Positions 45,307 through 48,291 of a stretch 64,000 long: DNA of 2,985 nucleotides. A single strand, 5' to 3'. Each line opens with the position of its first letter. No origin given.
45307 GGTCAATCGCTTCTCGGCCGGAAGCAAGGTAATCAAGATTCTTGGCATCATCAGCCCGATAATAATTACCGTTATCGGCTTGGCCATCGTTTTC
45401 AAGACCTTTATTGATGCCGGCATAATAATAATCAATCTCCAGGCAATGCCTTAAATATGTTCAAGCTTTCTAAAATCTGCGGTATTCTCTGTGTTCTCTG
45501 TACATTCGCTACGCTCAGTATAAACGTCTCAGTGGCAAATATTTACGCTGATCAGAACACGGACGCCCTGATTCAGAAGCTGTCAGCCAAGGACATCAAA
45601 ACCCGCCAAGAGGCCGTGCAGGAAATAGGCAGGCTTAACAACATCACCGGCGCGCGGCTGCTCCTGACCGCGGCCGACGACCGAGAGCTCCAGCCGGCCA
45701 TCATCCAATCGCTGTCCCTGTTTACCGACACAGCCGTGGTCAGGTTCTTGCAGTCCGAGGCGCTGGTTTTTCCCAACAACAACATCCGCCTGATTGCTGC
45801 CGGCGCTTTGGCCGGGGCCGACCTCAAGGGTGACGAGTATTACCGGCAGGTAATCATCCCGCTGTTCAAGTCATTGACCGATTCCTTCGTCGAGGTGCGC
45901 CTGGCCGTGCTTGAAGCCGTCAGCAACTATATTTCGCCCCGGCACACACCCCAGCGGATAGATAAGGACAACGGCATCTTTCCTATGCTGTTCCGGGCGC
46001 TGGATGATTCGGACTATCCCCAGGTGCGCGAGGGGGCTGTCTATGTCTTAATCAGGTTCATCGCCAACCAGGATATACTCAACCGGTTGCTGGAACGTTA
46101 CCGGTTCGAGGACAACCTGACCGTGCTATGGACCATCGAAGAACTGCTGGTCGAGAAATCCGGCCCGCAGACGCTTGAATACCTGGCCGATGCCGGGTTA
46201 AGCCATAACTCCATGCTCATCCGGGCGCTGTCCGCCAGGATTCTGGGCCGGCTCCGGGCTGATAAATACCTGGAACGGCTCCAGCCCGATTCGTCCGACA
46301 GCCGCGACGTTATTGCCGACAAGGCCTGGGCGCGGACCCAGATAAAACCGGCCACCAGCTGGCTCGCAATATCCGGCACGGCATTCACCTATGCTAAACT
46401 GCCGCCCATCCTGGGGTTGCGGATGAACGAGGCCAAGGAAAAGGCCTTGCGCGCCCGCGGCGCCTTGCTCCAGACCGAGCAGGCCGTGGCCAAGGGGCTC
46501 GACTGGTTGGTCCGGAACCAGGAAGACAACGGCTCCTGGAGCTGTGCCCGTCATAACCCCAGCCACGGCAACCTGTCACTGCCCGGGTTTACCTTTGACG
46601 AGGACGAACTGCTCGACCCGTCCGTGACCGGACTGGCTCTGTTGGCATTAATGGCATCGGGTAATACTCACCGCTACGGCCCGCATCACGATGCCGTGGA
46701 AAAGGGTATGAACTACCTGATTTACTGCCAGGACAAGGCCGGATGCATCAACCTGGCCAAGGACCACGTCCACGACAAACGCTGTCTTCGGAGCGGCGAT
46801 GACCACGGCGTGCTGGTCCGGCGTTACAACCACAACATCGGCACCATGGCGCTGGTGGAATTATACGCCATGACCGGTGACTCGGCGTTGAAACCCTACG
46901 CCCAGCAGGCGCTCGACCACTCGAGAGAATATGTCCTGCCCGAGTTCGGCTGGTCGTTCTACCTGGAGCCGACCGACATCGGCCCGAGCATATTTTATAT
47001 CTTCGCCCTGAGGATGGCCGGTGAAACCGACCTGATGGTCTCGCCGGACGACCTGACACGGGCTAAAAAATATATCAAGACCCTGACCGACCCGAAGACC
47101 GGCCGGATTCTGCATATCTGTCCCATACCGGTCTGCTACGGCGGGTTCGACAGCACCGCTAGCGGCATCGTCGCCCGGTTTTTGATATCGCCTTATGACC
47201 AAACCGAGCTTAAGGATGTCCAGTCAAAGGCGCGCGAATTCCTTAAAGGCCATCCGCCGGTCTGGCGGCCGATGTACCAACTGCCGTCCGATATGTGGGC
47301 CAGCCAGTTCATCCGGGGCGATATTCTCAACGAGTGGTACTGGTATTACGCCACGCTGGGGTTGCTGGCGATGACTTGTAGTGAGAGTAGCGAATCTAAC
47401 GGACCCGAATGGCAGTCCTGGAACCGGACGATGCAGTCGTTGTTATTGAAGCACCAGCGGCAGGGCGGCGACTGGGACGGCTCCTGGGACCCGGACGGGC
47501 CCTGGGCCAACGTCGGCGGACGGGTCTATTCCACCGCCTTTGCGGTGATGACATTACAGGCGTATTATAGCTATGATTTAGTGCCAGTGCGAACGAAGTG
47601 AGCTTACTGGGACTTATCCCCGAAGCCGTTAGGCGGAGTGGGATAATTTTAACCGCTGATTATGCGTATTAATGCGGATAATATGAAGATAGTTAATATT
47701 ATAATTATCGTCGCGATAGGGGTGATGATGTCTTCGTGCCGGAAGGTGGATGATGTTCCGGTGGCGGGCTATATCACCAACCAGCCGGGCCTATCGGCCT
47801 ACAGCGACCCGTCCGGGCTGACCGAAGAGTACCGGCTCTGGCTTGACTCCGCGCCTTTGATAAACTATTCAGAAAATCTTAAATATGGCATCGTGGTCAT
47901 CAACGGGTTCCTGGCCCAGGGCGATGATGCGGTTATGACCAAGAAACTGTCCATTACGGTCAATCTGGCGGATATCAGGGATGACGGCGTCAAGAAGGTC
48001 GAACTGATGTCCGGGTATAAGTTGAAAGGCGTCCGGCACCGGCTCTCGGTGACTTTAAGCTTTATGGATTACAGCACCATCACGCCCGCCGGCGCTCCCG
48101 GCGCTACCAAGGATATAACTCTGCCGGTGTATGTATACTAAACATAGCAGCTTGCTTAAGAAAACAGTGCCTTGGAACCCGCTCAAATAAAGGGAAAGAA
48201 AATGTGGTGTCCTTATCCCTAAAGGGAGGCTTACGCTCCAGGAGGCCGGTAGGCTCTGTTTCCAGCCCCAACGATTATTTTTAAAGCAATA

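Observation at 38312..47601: Unusual operon: duplicated secreted HEAT proteins, a periplasmic His-tipped protein, a NapH/NosR-like polyferredoxin, an extended NicO/RcnA transporter and a HEAT plus QW-motif alpha-toroid protein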

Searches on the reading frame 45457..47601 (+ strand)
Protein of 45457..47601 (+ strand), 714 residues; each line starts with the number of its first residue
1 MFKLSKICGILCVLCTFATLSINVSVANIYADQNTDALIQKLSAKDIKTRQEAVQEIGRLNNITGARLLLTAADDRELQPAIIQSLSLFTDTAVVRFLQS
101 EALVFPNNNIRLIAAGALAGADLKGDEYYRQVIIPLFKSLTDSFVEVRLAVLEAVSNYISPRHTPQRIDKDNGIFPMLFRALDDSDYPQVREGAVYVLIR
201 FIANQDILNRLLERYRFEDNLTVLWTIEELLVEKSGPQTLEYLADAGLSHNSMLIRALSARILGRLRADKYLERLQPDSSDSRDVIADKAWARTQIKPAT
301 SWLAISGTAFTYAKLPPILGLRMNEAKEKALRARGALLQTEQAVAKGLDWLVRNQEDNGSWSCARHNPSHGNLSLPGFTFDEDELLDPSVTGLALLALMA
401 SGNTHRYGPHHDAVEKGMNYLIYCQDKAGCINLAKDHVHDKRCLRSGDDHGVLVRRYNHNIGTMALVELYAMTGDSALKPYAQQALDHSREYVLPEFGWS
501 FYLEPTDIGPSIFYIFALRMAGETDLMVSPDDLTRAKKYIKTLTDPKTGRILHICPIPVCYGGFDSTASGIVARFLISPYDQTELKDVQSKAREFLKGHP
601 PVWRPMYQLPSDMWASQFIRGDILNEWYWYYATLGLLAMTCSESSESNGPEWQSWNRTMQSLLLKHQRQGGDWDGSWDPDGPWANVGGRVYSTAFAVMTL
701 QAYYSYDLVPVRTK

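Call 4: search_protein_families(library=pfam, proteins=[window:45457-47601:+], max_evalue=0.01)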
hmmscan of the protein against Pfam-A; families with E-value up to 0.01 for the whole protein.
window:45457-47601:+ (714 aa): 4 families
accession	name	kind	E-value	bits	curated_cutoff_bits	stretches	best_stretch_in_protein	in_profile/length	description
PF13646.12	HEAT_2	-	1.7e-12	47.9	27.7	2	36-118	2-87/88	HEAT repeats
PF02985.28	HEAT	-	4.6e-07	29.9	23.5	0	134-157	2-26/31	HEAT repeat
PF13243.12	SQHop_cyclase_C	-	5.3e-07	29.4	26.1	1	339-430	204-283/319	Squalene-hopene cyclase C-terminal domain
PF13513.12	HEAT_EZ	-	6.5e-05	23.8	27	0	174-200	29-54/55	HEAT-like repeat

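Call 5: search_protein_families(library=ncbifam, proteins=[window:45457-47601:+], max_evalue=0.01)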
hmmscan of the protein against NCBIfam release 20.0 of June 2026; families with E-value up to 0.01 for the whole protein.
window:45457-47601:+ (714 aa): 4 families
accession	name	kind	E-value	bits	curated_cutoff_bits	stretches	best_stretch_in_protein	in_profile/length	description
TIGR01787.1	squalene_cyclas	subfamily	1.8e-10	40.1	322.7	1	293-429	469-585/622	squalene/oxidosqualene cyclases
TIGR01507.1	hopene_cyclase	equivalog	2.7e-05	22.8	431.1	1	331-430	512-599/640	squalene--hopene cyclase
TIGR03463.1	osq_cycl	subfamily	0.00023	19.6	851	1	290-429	484-600/634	2,3-oxidosqualene cyclase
NF053823.1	SCO2321_fam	equivalog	0.00033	19.7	300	1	329-372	106-149/405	SCO2321 family membrane protein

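Call 43: find_homologous_proteins(query=window:45457-47601:+, max_evalue=0.00001)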
Query window:45457-47601:+ (714 aa): 26 proteins with E <= 0.00001 among 8000 candidates.
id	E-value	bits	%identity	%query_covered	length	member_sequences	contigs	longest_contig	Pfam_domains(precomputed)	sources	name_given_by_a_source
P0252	0.0e+0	1594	100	96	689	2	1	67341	PF02985.29,PF13243.13,PF13646.13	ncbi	ncbi:MAG: hypothetical protein WC980_09275 [Candidatus Brocadiia bacterium]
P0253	0.0e+0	1110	70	96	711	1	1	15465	PF02985.29,PF13513.13,PF13646.13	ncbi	ncbi:MAG: HEAT repeat domain-containing protein [Planctomycetota bacterium]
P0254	0.0e+0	1040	66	98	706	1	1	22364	PF02985.29,PF13243.13,PF13646.13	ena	-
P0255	8.5e-152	525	54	56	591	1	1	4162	PF13646.13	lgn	-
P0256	4.7e-124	434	50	54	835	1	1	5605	-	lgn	-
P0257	5.3e-34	136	29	56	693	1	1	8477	PF13243.13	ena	-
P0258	5.2e-33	133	30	55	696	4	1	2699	-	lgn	-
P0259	1.3e-29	121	30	55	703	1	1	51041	PF13243.13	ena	-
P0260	3.1e-29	120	30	49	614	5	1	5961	PF13243.13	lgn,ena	-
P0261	2.9e-26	110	26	60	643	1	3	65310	PF13243.13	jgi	jgi:hypothetical protein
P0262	2.6e-24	104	27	55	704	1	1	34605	PF09492.17,PF13243.13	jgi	-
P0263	9.0e-24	102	28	55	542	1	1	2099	PF13243.13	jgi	jgi:hypothetical protein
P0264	1.8e-23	101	29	53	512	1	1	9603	PF13243.13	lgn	-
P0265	2.8e-20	91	27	56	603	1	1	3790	-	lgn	-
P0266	3.0e-20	90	28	51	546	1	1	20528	PF13243.13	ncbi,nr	ncbi:MAG: terpene cyclase/mutase family protein [Planctomycetales bacterium]|nr:terpene cyclase/muta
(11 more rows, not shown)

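Call 46: search_solved_structures(query=A4, max_evalue=1)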
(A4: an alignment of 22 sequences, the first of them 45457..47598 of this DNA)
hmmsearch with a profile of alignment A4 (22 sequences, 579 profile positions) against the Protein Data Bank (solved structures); distinct sequences matched with E-value up to 1: 21.
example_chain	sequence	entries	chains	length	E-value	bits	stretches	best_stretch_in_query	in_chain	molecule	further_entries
3sqc_A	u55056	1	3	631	1.7e-17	67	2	243-354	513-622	SQUALENE--HOPENE CYCLASE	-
2sqc_A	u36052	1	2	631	2.4e-17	66.5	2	243-354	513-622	SQUALENE-HOPENE CYCLASE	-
1gsz_A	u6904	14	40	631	2.7e-17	66.4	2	243-354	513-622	SQUALENE--HOPENE CYCLASE | SQUALENE-HOPENE CYCLASE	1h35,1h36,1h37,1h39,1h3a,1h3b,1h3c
7xqz_A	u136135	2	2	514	3.9e-09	39.4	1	305-411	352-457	SQHop_cyclase_C domain-containing protein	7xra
8zg5_A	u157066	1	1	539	4.5e-09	39.2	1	304-411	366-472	Squalene cyclase C-terminal domain-containing protein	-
7xr7_A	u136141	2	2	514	9.3e-09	38.2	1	304-411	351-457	SQHop_cyclase_C domain-containing protein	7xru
7xq4_A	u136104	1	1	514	9.5e-09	38.1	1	304-411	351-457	SQHop_cyclase_C domain-containing protein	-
8zg1_A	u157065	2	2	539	1.1e-08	38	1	304-411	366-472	Squalene cyclase C-terminal domain-containing protein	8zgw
8zg0_A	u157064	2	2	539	1.1e-08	38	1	304-411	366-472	Squalene cyclase C-terminal domain-containing protein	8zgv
6ij1_A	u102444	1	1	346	6.8e-07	32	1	246-268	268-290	Prenylcyclase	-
1w6k_A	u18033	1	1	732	1.5e-05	27.6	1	299-383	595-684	LANOSTEROL SYNTHASE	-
1w6j_A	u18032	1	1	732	1.8e-05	27.3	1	314-415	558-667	LANOSTEROL SYNTHASE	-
8pak_A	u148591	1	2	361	5.3e-05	25.8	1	244-266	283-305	Squalene--hopene cyclase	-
8j5z_A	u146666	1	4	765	7.6e-05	25.3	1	263-387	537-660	Terpene cyclase/mutase family member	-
2pn5_A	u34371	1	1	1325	0.00016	24.2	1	246-353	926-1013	Thioester-containing protein I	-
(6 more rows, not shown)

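Call 54: predict_structure(alignment_id=A4)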
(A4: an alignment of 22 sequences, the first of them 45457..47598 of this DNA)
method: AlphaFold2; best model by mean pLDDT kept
length: 714 residues; sequences in the alignment: 22
mean_pLDDT: 84.8   pTM: 0.66
mean pLDDT of the five models: 84.8, 83.9, 82.6, 80.6, 80.4
residues with pLDDT >= 90: 382; 70-90: 213; 50-70: 87; < 50: 32
segments of 3 or more residues with pLDDT < 50: 25-28, 300-309, 442-448, 712-714
pLDDT, mean of each block of 10 residues (from residue 1): 62 66 50 84 96 97 96 95 96 95 95 96 89 92 92 87 60 84 89 92 91 91 77 92 96 94 93 95 82 77 40 82 89 88 96 95 88 68 86 98 92 97 93 67 47 83 98 94 95 75 76 95 91 89 87 66 82 92 89 85 76 53 80 92 67 91 90 90 86 97 88 41
secondary structure, 60 per line:
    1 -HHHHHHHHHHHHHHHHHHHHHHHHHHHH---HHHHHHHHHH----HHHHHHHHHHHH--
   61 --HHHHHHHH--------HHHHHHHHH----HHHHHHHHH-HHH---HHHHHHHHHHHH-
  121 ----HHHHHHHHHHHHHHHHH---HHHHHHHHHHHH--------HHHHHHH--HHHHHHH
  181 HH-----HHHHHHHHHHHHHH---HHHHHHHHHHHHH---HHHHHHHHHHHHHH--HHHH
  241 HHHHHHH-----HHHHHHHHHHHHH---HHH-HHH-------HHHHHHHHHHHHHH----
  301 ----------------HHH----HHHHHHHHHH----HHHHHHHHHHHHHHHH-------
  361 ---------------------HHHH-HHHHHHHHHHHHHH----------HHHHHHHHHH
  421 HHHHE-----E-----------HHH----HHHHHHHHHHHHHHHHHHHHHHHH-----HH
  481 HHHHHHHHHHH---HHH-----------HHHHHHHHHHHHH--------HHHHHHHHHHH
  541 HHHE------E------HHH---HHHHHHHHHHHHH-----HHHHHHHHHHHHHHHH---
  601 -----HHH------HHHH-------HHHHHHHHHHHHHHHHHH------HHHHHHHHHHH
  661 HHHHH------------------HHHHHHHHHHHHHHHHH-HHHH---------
elements in order (helices of 4 or more, strands of 3 or more residues): H2-29 H33-42 H47-58 H63-70 H79-87 H92-100 H108-119 H125-141 H145-156 H165-171 H174-182 H188-201 H205-217 H221-234 H237-247 H253-265 H283-296 H324-333 H338-353 H382-385 H387-400 H411-424 H450-473 H479-491 H509-521 H530-543 H564-576 H582-597 H615-618 H626-643 H650-665 H684-700 H702-705

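Call 57: fold_search(model_id=the predicted structure, library=pdb)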
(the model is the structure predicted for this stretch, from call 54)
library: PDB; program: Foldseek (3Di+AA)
matches with E <= 10: 1532; with E <= 0.001: 196
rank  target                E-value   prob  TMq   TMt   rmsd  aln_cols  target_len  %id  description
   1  4rv1_D                4.5e-06  1.00  0.18  0.27  19.9       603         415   14  Crystal Structure of Engineered Protein. Northeast Structural Genomics Consortium (NESG) Target OR497. (released 2014-12-10)
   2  4rv1_A                8.7e-06  1.00  0.15  0.23  20.4       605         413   14  Crystal Structure of Engineered Protein. Northeast Structural Genomics Consortium (NESG) Target OR497. (released 2014-12-10)
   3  5mfe_B                1.2e-05  1.00  0.20  0.41   9.6       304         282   17  Designed armadillo repeat protein YIIIM5AII in complex with (RR)4 peptide (released 2017-09-13)
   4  5mfd_G                1.2e-05  1.00  0.21  0.39  10.6       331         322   16  Designed armadillo repeat protein YIIIM''6AII in complex with pD_(KR)5 (released 2017-07-19)
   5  7p0h_A                1.2e-05  1.00  0.22  0.36   6.3       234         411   23  Crystal structure of Helicobacter pylori ComF fused to an artificial alphaREP crystallization helper(named B2) (released 2022-04-06)
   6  6bzx_A                1.3e-05  1.00  0.24  0.52   7.5       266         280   23  Structure of the artificial complex alpha-Rep/Octarellin V.1 crystallized by counter diffusion in a capillary (released 2019-01-09)
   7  4rv1_F                1.5e-05  1.00  0.15  0.22  19.2       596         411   13  Crystal Structure of Engineered Protein. Northeast Structural Genomics Consortium (NESG) Target OR497. (released 2014-12-10)
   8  5aei_A                1.6e-05  1.00  0.20  0.40   9.9       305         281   18  Designed Armadillo repeat protein YIIIM5AII in complex with peptide (KR)5 (released 2016-03-30)
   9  6fsq                  1.6e-05  1.00  0.18  0.31  20.7       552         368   15  Structure of A3_bGFPD, an artificial bi-domain protein based on two different alphaRep domains : A3 and a GFP binding do (released 2018-08-08)
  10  7z8v_D                1.6e-05  1.00  0.24  0.16  23.6       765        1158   12  CAND1-SCF-SKP2 (SKP1deldel) CAND1 engaged SCF rocked (released 2023-04-19)
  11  4zv6_A                1.8e-05  1.00  0.24  0.53   7.5       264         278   23  Crystal structure of the artificial alpharep-7 octarellinV.1 complex (released 2016-05-25)
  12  5aei_B                2.1e-05  1.00  0.20  0.43   9.6       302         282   19  Designed Armadillo repeat protein YIIIM5AII in complex with peptide (KR)5 (released 2016-03-30)
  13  5mfl_B                2.2e-05  1.00  0.22  0.42   9.9       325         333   18  Designed armadillo repeat protein (KR)5_GS10_YIIIM6AII (released 2017-09-13)
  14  7abh_u                2.3e-05  1.00  0.21  0.17  19.4       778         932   12  Human pre-Bact-2 spliceosome (SF3b/U2 snRNP portion) (released 2020-12-09)
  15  7z8r_D                2.4e-05  1.00  0.25  0.17  23.5       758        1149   12  CAND1-CUL1-RBX1 (released 2023-04-19)
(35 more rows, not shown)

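Call 58: search_solved_structures(query=A4, max_evalue=1e-10, show_alignments=1)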
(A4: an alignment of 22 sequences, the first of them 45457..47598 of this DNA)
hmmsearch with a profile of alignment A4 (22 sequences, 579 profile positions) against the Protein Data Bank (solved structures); distinct sequences matched with E-value up to 1e-10: 3.
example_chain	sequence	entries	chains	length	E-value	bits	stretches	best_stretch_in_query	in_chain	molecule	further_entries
3sqc_A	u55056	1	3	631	1.7e-17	67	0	243-354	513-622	SQUALENE--HOPENE CYCLASE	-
2sqc_A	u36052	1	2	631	2.4e-17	66.5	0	243-354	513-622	SQUALENE-HOPENE CYCLASE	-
1gsz_A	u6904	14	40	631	2.7e-17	66.4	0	243-354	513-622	SQUALENE--HOPENE CYCLASE | SQUALENE-HOPENE CYCLASE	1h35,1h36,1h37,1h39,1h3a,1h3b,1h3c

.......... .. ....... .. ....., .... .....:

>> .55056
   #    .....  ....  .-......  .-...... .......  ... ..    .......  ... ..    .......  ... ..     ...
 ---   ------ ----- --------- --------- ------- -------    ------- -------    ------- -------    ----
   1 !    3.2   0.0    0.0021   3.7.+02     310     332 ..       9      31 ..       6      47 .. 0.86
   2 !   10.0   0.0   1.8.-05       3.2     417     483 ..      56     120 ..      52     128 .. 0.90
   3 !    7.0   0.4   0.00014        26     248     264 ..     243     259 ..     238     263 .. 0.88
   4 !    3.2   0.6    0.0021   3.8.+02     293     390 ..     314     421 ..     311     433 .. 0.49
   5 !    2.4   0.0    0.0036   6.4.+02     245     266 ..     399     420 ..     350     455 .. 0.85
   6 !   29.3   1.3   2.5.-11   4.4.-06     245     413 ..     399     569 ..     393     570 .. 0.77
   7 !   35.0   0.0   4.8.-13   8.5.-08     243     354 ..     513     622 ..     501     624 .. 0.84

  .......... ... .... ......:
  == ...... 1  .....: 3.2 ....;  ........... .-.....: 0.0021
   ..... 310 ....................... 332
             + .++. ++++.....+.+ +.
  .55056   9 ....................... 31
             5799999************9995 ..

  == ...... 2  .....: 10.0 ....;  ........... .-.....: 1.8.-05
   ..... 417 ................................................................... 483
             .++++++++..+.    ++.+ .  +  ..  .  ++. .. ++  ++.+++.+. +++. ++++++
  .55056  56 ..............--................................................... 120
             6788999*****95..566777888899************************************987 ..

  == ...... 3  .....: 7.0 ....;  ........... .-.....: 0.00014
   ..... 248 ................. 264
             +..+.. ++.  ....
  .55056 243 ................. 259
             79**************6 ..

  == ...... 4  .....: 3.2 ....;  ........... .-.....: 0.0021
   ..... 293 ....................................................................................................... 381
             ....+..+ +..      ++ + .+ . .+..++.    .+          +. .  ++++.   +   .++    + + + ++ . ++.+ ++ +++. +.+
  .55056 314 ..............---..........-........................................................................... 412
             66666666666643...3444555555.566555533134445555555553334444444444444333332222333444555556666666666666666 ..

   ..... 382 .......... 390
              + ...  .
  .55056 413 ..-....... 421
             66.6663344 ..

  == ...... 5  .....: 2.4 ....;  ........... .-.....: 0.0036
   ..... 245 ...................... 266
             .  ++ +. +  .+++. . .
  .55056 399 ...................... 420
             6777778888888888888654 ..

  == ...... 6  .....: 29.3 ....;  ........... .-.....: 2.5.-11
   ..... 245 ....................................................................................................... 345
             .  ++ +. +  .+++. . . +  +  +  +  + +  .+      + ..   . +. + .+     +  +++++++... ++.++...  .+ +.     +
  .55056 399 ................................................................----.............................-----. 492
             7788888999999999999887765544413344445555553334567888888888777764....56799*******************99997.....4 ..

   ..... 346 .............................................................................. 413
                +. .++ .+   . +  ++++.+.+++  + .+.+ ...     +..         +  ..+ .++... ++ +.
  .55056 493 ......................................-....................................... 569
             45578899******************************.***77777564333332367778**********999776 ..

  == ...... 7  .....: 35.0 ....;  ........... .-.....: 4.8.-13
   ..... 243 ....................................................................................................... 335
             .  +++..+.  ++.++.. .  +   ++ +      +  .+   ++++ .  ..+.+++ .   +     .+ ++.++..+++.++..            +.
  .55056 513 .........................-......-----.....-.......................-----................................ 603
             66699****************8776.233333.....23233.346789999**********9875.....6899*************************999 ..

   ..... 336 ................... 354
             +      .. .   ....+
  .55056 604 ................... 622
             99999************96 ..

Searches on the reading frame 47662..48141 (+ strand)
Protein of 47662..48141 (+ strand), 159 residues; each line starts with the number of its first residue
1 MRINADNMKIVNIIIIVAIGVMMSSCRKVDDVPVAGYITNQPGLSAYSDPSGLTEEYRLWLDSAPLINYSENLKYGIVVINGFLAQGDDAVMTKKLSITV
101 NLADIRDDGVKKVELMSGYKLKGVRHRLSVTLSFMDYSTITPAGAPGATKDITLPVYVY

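Call 4: search_protein_families(library=pfam, proteins=[window:47662-48141:+], max_evalue=0.01)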
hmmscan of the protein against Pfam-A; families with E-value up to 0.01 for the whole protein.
window:47662-48141:+ (159 aa): 0 families

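Call 5: search_protein_families(library=ncbifam, proteins=[window:47662-48141:+], max_evalue=0.01)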
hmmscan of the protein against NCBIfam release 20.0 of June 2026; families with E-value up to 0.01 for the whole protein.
window:47662-48141:+ (159 aa): 0 families
